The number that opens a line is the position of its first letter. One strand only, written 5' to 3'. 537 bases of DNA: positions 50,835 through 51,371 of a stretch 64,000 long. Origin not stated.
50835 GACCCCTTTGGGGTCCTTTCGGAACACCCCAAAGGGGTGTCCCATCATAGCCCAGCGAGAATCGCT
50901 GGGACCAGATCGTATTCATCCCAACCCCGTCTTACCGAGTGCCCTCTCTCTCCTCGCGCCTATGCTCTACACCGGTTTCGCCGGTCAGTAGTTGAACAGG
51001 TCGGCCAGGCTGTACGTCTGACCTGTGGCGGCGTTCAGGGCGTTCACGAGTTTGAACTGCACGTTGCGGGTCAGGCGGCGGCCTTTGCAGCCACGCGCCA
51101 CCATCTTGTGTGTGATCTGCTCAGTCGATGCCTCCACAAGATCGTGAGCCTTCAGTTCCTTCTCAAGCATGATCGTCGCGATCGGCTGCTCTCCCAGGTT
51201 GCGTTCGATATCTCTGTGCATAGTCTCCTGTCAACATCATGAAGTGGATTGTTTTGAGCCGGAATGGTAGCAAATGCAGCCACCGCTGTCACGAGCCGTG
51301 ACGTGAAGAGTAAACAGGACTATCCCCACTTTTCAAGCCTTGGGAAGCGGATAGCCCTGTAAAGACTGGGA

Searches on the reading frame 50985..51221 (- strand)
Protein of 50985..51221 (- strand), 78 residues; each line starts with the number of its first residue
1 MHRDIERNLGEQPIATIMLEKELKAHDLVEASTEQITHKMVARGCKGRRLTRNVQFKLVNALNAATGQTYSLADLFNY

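Call 6: search_protein_families(library=pfam, proteins=[window:50985-51221:-], max_evalue=0.01)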
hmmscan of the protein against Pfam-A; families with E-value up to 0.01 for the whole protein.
window:50985-51221:- (78 aa): 0 families

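Call 11: find_encoding_contigs(protein=window:50985-51221:-, flank=10000, max_places=10)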
Protein window:50985-51221:- (78 aa): 6 contigs read that carry it; 2 places shown.
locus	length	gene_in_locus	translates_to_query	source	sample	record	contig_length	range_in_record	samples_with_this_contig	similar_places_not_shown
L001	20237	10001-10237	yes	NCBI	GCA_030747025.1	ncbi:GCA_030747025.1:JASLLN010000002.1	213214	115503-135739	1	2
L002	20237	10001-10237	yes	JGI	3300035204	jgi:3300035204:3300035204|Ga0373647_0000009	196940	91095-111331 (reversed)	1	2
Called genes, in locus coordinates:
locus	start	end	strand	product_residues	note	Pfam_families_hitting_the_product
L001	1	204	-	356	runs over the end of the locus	PF01264:Chorismate_synt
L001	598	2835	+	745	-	PF00664:ABC_membrane, PF00005:ABC_tran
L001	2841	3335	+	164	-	PF08909:DUF1854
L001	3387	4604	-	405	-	PF01590:GAF, PF13185:GAF_2, PF13492:GAF_3, PF02518:HATPase_c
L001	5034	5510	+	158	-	PF20603:Bact_hydrolase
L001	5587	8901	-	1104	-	-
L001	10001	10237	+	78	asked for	-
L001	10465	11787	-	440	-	PF00270:DEAD, PF04851:ResIII (weak), PF00271:Helicase_C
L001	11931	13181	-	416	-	PF00155:Aminotran_1_2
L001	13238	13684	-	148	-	PF22741:PTP-NADK (weak), PF00782:DSPc, PF22784:PTP-SAK, PF22785:Tc-R-P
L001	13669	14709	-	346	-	PF00561:Abhydrolase_1 (weak), PF12146:Hydrolase_4 (weak), PF12697:Abhydrolase_6 (faint), PF00326:Peptidase_S9 (faint)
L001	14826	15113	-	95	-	PF02609:Exonuc_VII_S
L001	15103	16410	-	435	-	PF13742:tRNA_anti_2, PF01336:tRNA_anti-codon, PF02601:Exonuc_VII_L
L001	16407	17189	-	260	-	PF13277:YmdB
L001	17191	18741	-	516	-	PF12072:RNase_Y_N, PF00013:KH_1, PF01966:HD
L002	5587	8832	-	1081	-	-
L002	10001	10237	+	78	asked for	-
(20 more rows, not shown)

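Call 15: find_homologous_proteins(query=window:50985-51221:-, max_evalue=0.001)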
Query window:50985-51221:- (78 aa): 2465 proteins with E <= 0.001 among 2465 candidates; the best 120 are listed.
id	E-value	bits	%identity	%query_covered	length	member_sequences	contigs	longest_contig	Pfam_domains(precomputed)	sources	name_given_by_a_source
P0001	1.8e-38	147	91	100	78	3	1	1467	-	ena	-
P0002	8.3e-33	129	81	100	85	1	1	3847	-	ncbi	-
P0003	1.0e-31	126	77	100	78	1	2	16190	-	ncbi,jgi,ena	jgi:hypothetical protein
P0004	3.8e-31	124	77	100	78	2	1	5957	-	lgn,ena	-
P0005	2.3e-30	121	76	100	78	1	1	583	-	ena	-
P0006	4.5e-30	120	74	100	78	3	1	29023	-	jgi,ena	-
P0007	6.0e-30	120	76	100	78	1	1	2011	-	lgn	-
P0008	7.4e-30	120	74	100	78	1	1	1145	-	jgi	-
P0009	8.6e-30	120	74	100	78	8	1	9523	-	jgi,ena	-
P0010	1.0e-29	119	74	100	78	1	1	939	-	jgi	-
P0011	1.2e-29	119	72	100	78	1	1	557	-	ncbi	-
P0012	1.9e-29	118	72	100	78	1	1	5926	-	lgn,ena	-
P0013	2.8e-29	118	73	96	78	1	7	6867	-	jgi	jgi:hypothetical protein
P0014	3.4e-29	118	76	100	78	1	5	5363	-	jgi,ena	-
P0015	4.0e-29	117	77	100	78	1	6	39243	-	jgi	-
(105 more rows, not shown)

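Call 16: find_related_loci(query=window:50985-51221:-, collection=genome_contigs, flank=10000)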
Query window:50985-51221:- (78 aa) in genome_contigs; peptide patterns used: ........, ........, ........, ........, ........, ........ (x = any residue, [..] = any of these).
331 stretches matched a pattern; 180 encode a relative of the query (tblastn E <= 1e-3); the best 80 are kept; 80 distinct loci.
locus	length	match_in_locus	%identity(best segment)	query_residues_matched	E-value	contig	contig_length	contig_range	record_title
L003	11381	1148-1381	73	1-78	5e-36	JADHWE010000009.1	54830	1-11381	MAG: Kiritimatiellae bacterium isolate BS750m-G19 BS-750m-C400, whole genome shotgun sequence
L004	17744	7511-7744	74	1-78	6e-36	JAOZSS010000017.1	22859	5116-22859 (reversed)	MAG: Kiritimatiellia bacterium isolate GMC6.metabat2.87 GMC6_1556_length_22859_cov_6.744299, whole genome shotgun sequen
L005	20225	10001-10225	76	4-78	1e-35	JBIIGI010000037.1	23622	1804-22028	MAG: Chthoniobacterales bacterium isolate ME2001-07-16D8pf_3300042503_group1_bin107 Rohwer_bin2614_scaffold_1338_c1, who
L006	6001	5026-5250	76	4-78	4e-35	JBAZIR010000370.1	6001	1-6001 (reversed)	MAG: Verrucomicrobiia bacterium isolate SO_2017_LW4_10 scaffold_25669_c1_LW137-91_2017, whole genome shotgun sequence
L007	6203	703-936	72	1-78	6e-35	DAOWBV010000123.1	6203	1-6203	MAG TPA_asm: Planctomycetota bacterium isolate CSMAG_1870 CSMAG_1870_k141_5588117_length_6203_cov_9.9080, whole genome s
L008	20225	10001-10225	76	4-78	4e-35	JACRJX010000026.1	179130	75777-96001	MAG: Verrucomicrobia bacterium isolate NC_groundwater_1840_Pr3_B-0.1um_61_25 SR-2_scaffold_141_1489559, whole genome sho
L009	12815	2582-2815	72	1-78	9e-35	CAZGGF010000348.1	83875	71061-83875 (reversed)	MAG TPA_asm: uncultured Verrucomicrobiota bacterium isolate SRP293105_co1_5 genome assembly, contig: k141_661815, whole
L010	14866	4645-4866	77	5-78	2e-34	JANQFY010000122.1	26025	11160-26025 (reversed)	MAG: Sedimentisphaerales bacterium isolate PL23b_bin.22 k99_2636123, whole genome shotgun sequence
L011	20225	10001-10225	71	4-78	2e-34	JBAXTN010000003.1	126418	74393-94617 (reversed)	MAG: bacterium isolate ELA636 MAG636_3, whole genome shotgun sequence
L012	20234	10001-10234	69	1-78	4e-34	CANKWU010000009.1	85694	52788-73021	MAG: Spartobacteria bacterium isolate ZE-15may19-248 genome assembly, contig: ZE-15May19-c114, whole genome shotgun sequ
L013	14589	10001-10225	72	4-78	6e-34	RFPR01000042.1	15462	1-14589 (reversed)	MAG: Proteobacteria bacterium isolate WB4_3_0938 contig_100_41, whole genome shotgun sequence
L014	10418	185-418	69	1-78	7e-34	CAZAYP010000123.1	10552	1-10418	MAG TPA_asm: uncultured Verrucomicrobiota bacterium isolate SRP272421_co3_169 genome assembly, contig: NODE_19414_length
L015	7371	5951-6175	72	4-78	4e-34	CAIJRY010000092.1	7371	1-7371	MAG: uncultured Spartobacteria bacterium isolate Ki1-2-7m_bin-211 genome assembly, contig: bin-211:092/260, whole genome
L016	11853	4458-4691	68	1-78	6e-34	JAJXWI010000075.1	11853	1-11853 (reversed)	MAG: bacterium isolate BP5.bin76 NODE_9509_length_11853_cov_2.336944, whole genome shotgun sequence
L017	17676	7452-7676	75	4-78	7e-34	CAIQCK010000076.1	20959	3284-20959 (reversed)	uncultured bacterium isolate AM-2014_bin-0333 genome assembly, contig: bin-0333:076/126, whole genome shotgun sequence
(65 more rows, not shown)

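Call 25: find_encoding_contigs(protein=P0001, flank=10000, max_places=4)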
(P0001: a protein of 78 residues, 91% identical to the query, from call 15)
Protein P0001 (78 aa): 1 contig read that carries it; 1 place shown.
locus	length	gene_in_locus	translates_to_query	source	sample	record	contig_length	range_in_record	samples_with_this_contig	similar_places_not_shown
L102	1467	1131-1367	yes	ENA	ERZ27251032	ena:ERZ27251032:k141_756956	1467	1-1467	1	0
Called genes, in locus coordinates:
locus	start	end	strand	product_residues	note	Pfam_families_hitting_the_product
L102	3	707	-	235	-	?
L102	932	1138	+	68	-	-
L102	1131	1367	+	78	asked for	-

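Call 26: find_encoding_contigs(protein=P0002, flank=10000, max_places=4)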
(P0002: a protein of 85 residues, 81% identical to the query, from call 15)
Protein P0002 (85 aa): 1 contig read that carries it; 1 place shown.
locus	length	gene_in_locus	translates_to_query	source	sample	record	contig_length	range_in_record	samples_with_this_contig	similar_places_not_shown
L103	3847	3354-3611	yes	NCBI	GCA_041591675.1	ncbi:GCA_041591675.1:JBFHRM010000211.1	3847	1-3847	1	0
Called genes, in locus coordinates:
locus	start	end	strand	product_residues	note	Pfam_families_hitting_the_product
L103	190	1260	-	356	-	PF01264:Chorismate_synt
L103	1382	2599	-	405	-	PF01590:GAF, PF13185:GAF_2, PF13492:GAF_3, PF02518:HATPase_c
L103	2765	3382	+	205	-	PF02525:Flavodoxin_2, PF03358:FMN_red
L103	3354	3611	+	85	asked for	-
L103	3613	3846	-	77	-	?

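Call 51: search_solved_structures(query=A5, max_evalue=10, show_alignments=2)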
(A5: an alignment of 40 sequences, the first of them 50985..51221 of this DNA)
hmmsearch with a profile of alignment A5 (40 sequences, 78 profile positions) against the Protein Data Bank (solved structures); distinct sequences matched with E-value up to 10: 13.
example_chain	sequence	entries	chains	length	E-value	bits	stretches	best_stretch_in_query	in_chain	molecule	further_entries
8oeq_AH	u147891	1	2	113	0.15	15.6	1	37-62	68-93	60S ribosomal protein L34-B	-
5i4l_O4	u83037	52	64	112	0.16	15.5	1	33-62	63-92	60S ribosomal protein L34-A | Large ribosomal subunit protein eL34A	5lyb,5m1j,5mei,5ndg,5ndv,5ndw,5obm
7pzy_AH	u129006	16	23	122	0.16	15.5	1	37-62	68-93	Ribosomal 60S subunit protein L34B | 60S ribosomal protein L34-B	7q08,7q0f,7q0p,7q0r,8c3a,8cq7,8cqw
8bn3_O4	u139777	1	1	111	0.16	15.4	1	33-62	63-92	Large ribosomal subunit protein eL34A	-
4v6i_Bi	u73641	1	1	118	0.16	15.4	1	33-62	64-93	60S ribosomal protein rpL34 (L34e)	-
7uqz_g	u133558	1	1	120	0.16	15.4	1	33-62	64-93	60S ribosomal protein L34-A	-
9g1z_AH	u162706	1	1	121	0.17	15.4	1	37-62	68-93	Large ribosomal subunit protein eL34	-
4u3m_O4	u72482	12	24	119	0.17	15.4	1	33-62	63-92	60S ribosomal protein L34-A | 60S ribosomal protein L34-A (eL34)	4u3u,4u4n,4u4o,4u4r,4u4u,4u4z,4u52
3j6x_74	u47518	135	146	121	0.17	15.4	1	33-62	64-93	60S ribosomal protein L34 | 60S ribosomal protein L34-A | EL34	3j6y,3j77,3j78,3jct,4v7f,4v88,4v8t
4u3n_O4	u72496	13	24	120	0.17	15.3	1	33-62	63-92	Large ribosomal subunit protein eL34A | 60S ribosomal protein L34-A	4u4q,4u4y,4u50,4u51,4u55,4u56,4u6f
6woo_g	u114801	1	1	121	0.18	15.3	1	33-62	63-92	eL34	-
4v8p_BQ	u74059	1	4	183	0.37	14.3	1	34-66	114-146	RPL17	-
9bli_C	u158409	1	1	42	0.84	13.2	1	35-60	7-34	Integrase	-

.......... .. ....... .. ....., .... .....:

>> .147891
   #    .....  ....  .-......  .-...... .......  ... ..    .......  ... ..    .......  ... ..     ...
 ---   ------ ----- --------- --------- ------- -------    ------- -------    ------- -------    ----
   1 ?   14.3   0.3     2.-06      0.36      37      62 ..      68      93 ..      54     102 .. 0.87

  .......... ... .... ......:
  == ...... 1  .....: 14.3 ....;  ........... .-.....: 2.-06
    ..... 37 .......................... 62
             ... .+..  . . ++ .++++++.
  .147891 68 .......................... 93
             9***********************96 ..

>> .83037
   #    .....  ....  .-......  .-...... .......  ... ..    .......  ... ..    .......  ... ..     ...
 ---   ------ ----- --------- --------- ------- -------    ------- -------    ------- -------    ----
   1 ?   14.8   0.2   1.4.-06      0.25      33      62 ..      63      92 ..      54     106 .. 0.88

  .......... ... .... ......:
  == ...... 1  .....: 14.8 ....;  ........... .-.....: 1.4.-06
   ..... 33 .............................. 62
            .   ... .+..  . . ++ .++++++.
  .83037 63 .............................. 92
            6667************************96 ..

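Call 52: search_protein_families(library=ncbifam, proteins=[window:50985-51221:-, L102:3-707:-, L103:2765-3382:+], max_evalue=1)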
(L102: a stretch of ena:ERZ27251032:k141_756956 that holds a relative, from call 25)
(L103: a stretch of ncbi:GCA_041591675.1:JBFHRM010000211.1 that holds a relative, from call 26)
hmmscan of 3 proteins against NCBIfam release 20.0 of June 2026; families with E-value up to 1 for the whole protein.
window:50985-51221:- (78 aa): 2 families
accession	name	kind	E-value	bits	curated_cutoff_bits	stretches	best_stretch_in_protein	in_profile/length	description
NF001138.1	PRK00143.1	equivalog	0.0071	15.3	284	1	10-75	87-151/345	tRNA 2-thiouridine(34) synthase MnmA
TIGR00420.1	trmU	equivalog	0.025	13.5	236.95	1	10-75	90-155/351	tRNA 2-thiouridine(34) synthase MnmA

L102:3-707:- (235 aa): 0 families

L103:2765-3382:+ (205 aa): 10 families
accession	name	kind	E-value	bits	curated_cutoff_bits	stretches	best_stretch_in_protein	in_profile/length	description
NF010075.0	PRK13556.1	subfamily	3.1e-26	92.6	188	1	20-202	26-207/208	FMN-dependent NADH-azoreductase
NF010074.0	PRK13555.1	equivalog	3e-20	72.4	432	1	21-182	49-210/230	FMN-dependent NADH-azoreductase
NF002044.1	PRK00871.1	equivalog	6.5e-10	38.6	210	1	80-201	50-162/170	glutathione-regulated potassium-efflux system oxidoreductase KefF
NF002370.0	PRK01355.1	subfamily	3.8e-07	29.8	143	1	76-169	69-163/199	FMN-dependent NADH-azoreductase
NF007280.0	PRK09739.1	equivalog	6.7e-06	25.9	162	1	67-116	62-111/199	NAD(P)H oxidoreductase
TIGR03567.1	FMN_reduc_SsuE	equivalog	0.0021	18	164.05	1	51-114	33-95/171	NADPH-dependent FMN reductase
NF003430.0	PRK04930.1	equivalog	0.0022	17.4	240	1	82-117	59-94/184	glutathione-regulated potassium-efflux system ancillary protein KefG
TIGR03566.1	FMN_reduc_MsuE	equivalog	0.01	15.6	212.5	1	63-112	49-96/174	FMN reductase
NF052646.1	DABADecarRhbB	equivalog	0.032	12.8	900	1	17-79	239-301/491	L-2,4-diaminobutyrate decarboxylase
TIGR04037.1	LLM_duo_CE1759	subfamily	0.04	13.6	175.9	1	73-112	61-100/199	CE1759 family FMN reductase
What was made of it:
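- Closest known: XRE / Cro-C1. Different: There is no sequence match to Pfam HTH_3 or to any NCBIfam or PDB sequence (calls 6, 51, 52).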

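Call 57: predict_structure(alignment_id=A5)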
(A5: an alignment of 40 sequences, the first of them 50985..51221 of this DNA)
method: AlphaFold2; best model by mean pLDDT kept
length: 78 residues; sequences in the alignment: 40
mean_pLDDT: 89.4   pTM: 0.77
mean pLDDT of the five models: 89.4, 88.7, 88.5, 86.5, 84.8
residues with pLDDT >= 90: 59; 70-90: 12; 50-70: 4; < 50: 3
segments of 3 or more residues with pLDDT < 50: 1-3
pLDDT, mean of each block of 10 residues (from residue 1): 61 94 95 92 92 95 95 92
secondary structure, 60 per line:
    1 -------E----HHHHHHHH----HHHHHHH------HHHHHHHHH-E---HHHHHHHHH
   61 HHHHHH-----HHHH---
elements in order: H13-20 H25-31 H38-46 H52-66 H72-75

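Call 61: fold_search(model_id=the predicted structure, library=pdb)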
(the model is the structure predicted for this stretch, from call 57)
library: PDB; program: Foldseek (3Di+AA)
matches with E <= 10: 145; with E <= 0.001: 0
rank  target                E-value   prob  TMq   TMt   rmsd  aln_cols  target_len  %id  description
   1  3f52_A                2.0e-01  0.96  0.56  0.56   2.3        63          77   19  Crystal structure of the clp gene regulator ClgR from C. glutamicum (released 2008-11-18)
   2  2b5a_B                3.9e-01  0.80  0.55  0.57   4.9        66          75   18  C.BclI, Control Element of the BclI Restriction-Modification System (released 2006-01-03)
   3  6rnx_B                4.2e-01  0.80  0.54  0.35   5.8        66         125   17  Crystal structure of the essential repressor DdrO from radiation-resistant Deinococcus bacteria (Deinococcus deserti) (released 2019-10-09)
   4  4i6u_B                5.0e-01  0.77  0.50  0.51   2.4        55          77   24  Crystal Structure of a Y37F mutant of the Restriction-Modification Controller Protein C.Esp1396I (released 2013-11-13)
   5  3bs3                  5.7e-01  0.80  0.55  0.65   2.7        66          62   17  Crystal structure of a putative DNA-binding protein from Bacteroides fragilis (released 2008-01-15)
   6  1y7y_B                6.5e-01  0.87  0.60  0.69   1.9        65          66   20  High-resolution crystal structure of the restriction-modification controller protein C.AhdI from Aeromonas hydrophila (released 2005-02-22)
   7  4i6u_A                7.4e-01  0.66  0.50  0.49   2.4        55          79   24  Crystal Structure of a Y37F mutant of the Restriction-Modification Controller Protein C.Esp1396I (released 2013-11-13)
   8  3op9                  7.4e-01  0.66  0.56  0.44   3.2        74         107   18  Crystal structure of transcriptional regulator from Listeria innocua (released 2010-09-15)
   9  3clc_B                7.4e-01  0.57  0.47  0.48   3.3        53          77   24  Crystal Structure of the Restriction-Modification Controller Protein C.Esp1396I Tetramer in Complex with its Natural 3 (released 2008-07-29)
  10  6b9r_A                7.9e-01  0.82  0.59  0.12   2.2        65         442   18  Streptomyces albus HEPD with substrate 2-hydroxyethylphosphonate (2-HEP) and Fe(II) bound (released 2017-12-20)
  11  3f51_F                7.9e-01  0.66  0.52  0.45   3.7        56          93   18  Crystal Structure of the clp gene regulator ClgR from Corynebacterium glutamicum (released 2008-11-18)
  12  3f51_D                8.4e-01  0.72  0.55  0.47   2.4        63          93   21  Crystal Structure of the clp gene regulator ClgR from Corynebacterium glutamicum (released 2008-11-18)
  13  28tn_D                9.6e-01  0.77  0.63  0.72   2.4        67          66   19  Structure of a lambda repressor-like protein from Escherichia coli (released 2026-03-11)
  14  3ufd_F                1.0e+00  0.51  0.51  0.52   3.0        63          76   19  C.Esp1396I bound to its highest affinity operator site OM (released 2012-07-11)
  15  3g5g_B                1.1e+00  0.57  0.51  0.51   2.4        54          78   24  Crystal Structure of the Wild-Type Restriction-Modification Controller Protein C.Esp1396I (released 2009-08-25)
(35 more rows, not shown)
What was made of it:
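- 50985..51221 (-): Intact copy 'B' of the 78-aa gene: a PVC-wide conserved small protein with a predicted XRE-like five-helix fold. AF2 pLDDT 89; the top Foldseek hits are all lambda-repressor-like HTH proteins (calls 57, 61).
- On XRE / HTH_3 (PF01381) transcription regulators: The top Foldseek hits are ClgR, C.BclI, DdrO and C.AhdI, with TM 0.5-0.63 and probability up to 0.96, but E is 0.2 or higher (calls 57, 61).
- Closest known: XRE / Cro-C1. Same: The top 40 Foldseek hits are nearly all from this fold, with TM-scores of 0.5-0.63 (calls 57, 61).
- The protein has a predicted HTH fold (calls 57, 61).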

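Call 69: search_protein_families(library=pfam, proteins=[L102:3-707:-, L103:3613-3846:-], max_evalue=5)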
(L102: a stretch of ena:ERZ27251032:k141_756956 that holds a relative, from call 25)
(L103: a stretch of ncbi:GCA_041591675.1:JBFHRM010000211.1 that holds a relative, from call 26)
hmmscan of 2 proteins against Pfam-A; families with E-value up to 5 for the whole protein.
L102:3-707:- (235 aa): 1 family
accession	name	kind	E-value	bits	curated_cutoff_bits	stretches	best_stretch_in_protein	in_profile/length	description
PF16760.10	CBM53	-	0.35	11.6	27.6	1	192-235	12-56/57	Starch/carbohydrate-binding module (family 53)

L103:3613-3846:- (77 aa): 0 families
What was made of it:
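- On T9SS or PEP-CTERM sorted proteins: No such Pfam or NCBIfam hit in the cargo protein (calls 6, 52, 69).
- Closest known: C-terminal sorting signals of secreted proteins: the T9SS C-terminal domain. Different: No Pfam or NCBIfam sorting model matches it (calls 6, 52, 69).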

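Call 89: find_encoding_contigs(protein=P0003, flank=10000, max_places=3)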
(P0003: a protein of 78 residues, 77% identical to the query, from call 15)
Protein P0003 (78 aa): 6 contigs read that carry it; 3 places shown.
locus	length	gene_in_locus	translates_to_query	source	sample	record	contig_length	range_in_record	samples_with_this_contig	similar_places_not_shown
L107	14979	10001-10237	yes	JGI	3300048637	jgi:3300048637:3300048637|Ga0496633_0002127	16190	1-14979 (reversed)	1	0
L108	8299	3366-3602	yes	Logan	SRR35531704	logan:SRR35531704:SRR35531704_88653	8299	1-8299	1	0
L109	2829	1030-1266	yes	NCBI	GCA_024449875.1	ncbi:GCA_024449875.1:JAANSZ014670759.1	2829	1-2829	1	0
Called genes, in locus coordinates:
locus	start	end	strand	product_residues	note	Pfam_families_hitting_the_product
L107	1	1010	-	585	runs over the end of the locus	PF01368:DHH, PF02272:DHHA1, PF17768:RecJ_OB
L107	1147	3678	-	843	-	PF07549:Sec_GG (faint), PF21760:SecD_1st, PF22599:SecDF_P1_head, PF02355:SecD_SecF_C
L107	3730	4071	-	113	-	PF02699:YajC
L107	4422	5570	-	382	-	PF01702:TGT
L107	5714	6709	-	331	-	PF01264:Chorismate_synt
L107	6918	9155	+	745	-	PF00664:ABC_membrane, PF00005:ABC_tran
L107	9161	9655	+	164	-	PF08909:DUF1854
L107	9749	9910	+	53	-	PF03352:Adenine_glyco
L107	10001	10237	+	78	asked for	-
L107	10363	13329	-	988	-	PF00041:fn3 (faint), PF16656:Pur_ac_phosph_N (faint), PF16655:PhoD_N (faint), PF00932:LTD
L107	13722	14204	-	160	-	-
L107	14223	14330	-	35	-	-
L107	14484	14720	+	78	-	-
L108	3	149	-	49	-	?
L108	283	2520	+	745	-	PF00664:ABC_membrane, PF00005:ABC_tran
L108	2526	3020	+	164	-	PF08909:DUF1854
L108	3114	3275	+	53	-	PF03352:Adenine_glyco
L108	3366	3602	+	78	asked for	-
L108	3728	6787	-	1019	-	PF00041:fn3 (faint), PF16656:Pur_ac_phosph_N (faint), PF16655:PhoD_N (faint), PF00932:LTD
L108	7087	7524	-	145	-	-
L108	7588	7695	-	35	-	-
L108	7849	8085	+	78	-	-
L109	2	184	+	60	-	?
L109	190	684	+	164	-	PF08909:DUF1854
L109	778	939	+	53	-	PF03352:Adenine_glyco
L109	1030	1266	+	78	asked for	-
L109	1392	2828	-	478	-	?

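Call 94: search_protein_families(library=pfam, proteins=[L107:10363-13329:-, L107:13722-14204:-, L107:9749-9910:+], max_evalue=0.01)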
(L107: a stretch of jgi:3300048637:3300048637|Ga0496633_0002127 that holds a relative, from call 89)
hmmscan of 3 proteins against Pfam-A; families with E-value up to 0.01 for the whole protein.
L107:10363-13329:- (988 aa): 5 families
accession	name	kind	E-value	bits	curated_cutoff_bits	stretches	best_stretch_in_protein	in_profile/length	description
PF00932.25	LTD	-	1.8e-14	54.4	34.3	1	493-606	3-106/109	Lamin Tail Domain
PF00041.27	fn3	-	3.6e-13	50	25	1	722-816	2-72/84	Fibronectin type III domain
PF16655.11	PhoD_N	-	8.6e-08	33.1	30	0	410-435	57-82/90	PhoD-like phosphatase, N-terminal domain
PF16656.11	Pur_ac_phosph_N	-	1.3e-07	32.6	30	1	402-442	51-87/93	Purple acid Phosphatase, N-terminal domain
PF25788.1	Ig_Rha78A_N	-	0.0013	19.4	27.4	0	680-713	67-101/105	Rha78A-like, N-terminal immunoglobulin domain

L107:13722-14204:- (160 aa): 0 families

L107:9749-9910:+ (53 aa): 1 family
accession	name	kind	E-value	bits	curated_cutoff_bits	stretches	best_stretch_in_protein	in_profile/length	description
PF03352.18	Adenine_glyco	-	4e-16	59.8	25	1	5-45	137-177/177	Methyladenine glycosylase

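Call 96: find_encoding_contigs(protein=P0015, flank=10000, max_places=3)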
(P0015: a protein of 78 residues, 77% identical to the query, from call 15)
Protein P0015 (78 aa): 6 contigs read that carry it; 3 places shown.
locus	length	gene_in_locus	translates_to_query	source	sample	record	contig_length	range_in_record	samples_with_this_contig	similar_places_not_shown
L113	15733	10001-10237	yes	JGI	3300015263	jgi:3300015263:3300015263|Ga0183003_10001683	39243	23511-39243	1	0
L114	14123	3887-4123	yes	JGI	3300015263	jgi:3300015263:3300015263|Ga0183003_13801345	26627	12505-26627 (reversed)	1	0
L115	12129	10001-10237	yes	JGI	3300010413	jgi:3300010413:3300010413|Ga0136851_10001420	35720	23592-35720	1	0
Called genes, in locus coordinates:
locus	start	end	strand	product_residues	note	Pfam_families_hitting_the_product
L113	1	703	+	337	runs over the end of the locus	PF00294:PfkB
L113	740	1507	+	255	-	PF02548:Pantoate_transf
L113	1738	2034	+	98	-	-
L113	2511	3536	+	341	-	PF00574:CLP_protease (faint), PF01343:Peptidase_S49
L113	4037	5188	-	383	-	PF13428:TPR_14 (faint)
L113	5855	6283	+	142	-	-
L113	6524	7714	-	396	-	PF08495:FIST, PF10442:FIST_C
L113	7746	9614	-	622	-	PF00920:ILVD_EDD_N, PF24877:ILV_EDD_C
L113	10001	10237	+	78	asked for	-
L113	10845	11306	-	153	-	PF01842:ACT, PF13740:ACT_6 (weak)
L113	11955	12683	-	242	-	PF24481:CT398_CC, PF02591:Zn_ribbon_9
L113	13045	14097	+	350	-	PF01515:PTA_PTB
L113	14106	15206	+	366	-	PF01656:CbiA (weak), PF13500:AAA_26, PF07085:DRTGG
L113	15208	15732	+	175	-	?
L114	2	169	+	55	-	?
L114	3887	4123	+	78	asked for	-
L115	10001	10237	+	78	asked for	-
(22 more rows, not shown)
